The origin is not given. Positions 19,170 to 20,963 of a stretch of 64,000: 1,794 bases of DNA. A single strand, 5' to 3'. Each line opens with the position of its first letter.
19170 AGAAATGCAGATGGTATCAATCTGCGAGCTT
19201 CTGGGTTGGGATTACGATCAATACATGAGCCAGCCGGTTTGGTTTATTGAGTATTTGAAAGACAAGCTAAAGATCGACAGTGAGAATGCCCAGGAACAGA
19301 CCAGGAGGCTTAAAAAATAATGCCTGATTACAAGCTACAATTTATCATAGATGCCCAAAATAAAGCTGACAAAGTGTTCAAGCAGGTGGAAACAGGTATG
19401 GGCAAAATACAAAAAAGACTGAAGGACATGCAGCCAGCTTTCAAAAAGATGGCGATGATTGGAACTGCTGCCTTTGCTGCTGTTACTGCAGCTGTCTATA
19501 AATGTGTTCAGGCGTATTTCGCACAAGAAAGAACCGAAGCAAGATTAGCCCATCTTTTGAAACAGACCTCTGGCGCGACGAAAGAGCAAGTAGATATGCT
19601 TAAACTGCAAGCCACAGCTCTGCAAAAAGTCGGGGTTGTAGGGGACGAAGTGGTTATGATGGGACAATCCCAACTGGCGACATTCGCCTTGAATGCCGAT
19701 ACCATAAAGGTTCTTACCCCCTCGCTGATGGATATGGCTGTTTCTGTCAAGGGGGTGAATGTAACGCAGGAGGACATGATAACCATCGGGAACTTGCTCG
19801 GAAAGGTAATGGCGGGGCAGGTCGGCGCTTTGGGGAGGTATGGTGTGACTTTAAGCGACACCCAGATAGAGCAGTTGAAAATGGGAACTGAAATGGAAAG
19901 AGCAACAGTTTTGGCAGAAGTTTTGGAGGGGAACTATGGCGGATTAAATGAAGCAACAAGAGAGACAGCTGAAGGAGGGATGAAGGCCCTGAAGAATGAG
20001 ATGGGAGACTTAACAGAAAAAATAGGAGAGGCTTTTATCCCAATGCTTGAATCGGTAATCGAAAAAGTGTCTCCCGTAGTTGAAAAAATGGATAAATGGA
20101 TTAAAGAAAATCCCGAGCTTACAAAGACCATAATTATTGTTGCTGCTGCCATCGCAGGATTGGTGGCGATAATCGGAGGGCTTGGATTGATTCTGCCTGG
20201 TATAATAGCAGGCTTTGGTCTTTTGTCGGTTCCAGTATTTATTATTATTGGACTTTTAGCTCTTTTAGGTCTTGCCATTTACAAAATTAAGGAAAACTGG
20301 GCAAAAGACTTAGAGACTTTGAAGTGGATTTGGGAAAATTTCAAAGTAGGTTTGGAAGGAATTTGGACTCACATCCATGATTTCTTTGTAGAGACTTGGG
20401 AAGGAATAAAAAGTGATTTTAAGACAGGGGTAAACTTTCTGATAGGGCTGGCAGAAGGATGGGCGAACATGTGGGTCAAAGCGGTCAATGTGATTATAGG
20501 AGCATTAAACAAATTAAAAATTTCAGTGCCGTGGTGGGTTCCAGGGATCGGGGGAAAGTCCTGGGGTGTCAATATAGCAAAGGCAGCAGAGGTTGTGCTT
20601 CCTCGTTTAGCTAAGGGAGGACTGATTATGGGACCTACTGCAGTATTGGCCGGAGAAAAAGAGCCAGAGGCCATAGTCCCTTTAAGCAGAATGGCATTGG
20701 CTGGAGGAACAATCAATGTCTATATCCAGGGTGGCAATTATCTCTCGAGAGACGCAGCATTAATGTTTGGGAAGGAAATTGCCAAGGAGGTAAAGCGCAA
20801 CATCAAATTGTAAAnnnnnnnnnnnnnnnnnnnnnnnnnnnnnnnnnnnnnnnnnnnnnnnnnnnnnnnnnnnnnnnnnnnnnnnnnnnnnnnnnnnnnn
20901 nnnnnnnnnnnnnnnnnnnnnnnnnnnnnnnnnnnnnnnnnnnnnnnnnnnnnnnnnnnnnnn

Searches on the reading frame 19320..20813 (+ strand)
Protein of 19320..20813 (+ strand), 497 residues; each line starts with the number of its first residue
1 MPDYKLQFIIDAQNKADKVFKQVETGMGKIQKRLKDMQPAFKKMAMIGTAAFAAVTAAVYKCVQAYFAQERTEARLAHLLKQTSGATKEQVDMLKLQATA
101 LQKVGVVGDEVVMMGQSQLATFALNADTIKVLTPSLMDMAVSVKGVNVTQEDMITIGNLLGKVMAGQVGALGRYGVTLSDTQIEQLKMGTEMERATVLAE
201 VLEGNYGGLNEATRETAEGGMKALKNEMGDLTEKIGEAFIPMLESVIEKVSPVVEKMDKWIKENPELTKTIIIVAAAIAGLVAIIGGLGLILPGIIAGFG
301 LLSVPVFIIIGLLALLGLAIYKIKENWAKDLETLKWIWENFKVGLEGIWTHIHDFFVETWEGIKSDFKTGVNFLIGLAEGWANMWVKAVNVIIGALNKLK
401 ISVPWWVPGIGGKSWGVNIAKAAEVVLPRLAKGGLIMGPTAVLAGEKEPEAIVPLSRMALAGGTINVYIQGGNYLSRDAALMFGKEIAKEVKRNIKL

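Call 36: search_protein_families(library=pfam, proteins=[window:19320-20813:+], max_evalue=0.00001)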
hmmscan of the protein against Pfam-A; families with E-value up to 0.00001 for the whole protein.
window:19320-20813:+ (497 aa): 0 families

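Call 45: search_protein_families(library=phrogs, proteins=[window:19320-20813:+], max_evalue=0.001)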
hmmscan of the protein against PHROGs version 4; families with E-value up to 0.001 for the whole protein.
window:19320-20813:+ (497 aa): 19 families
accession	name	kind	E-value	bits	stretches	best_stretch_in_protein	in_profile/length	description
phrog_28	-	tail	8.4e-22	78.6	1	199-489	532-759/1228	tail length tape measure protein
phrog_4200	-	tail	2.3e-18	67.1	1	201-405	101-310/732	tail length tape measure protein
phrog_58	-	tail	2.9e-16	60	1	18-406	328-724/1544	tail length tape measure protein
phrog_17727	-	tail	2.8e-12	47.4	1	213-349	126-259/443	tail length tape measure protein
phrog_1535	-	tail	8.7e-12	45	2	359-466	998-1096/1152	tail length tape measure protein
phrog_1533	-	tail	1.1e-11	44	1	213-493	522-713/1688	tail length tape measure protein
phrog_1272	-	tail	2e-11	43.4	1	209-395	524-733/1606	tail length tape measure protein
phrog_30543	-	tail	3.4e-11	42.7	1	367-456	853-937/1167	tail length tape measure protein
phrog_991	-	tail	3.8e-11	42.3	1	7-457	237-876/1966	tail length tape measure protein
phrog_794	-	tail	1.8e-08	34.6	1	208-392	470-608/763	tail length tape measure protein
phrog_26804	-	unknown function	2.1e-08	33.4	1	201-311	280-384/1066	-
phrog_3981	-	tail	3.1e-08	34.2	1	345-461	417-510/584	tail length tape measure protein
phrog_27166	-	tail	6.7e-08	32.2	1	20-292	27-302/751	tail length tape measure protein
phrog_5218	-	unknown function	8.1e-06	25.2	1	187-326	502-662/1599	-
phrog_5690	-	unknown function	1.3e-05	25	1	13-304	225-510/907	-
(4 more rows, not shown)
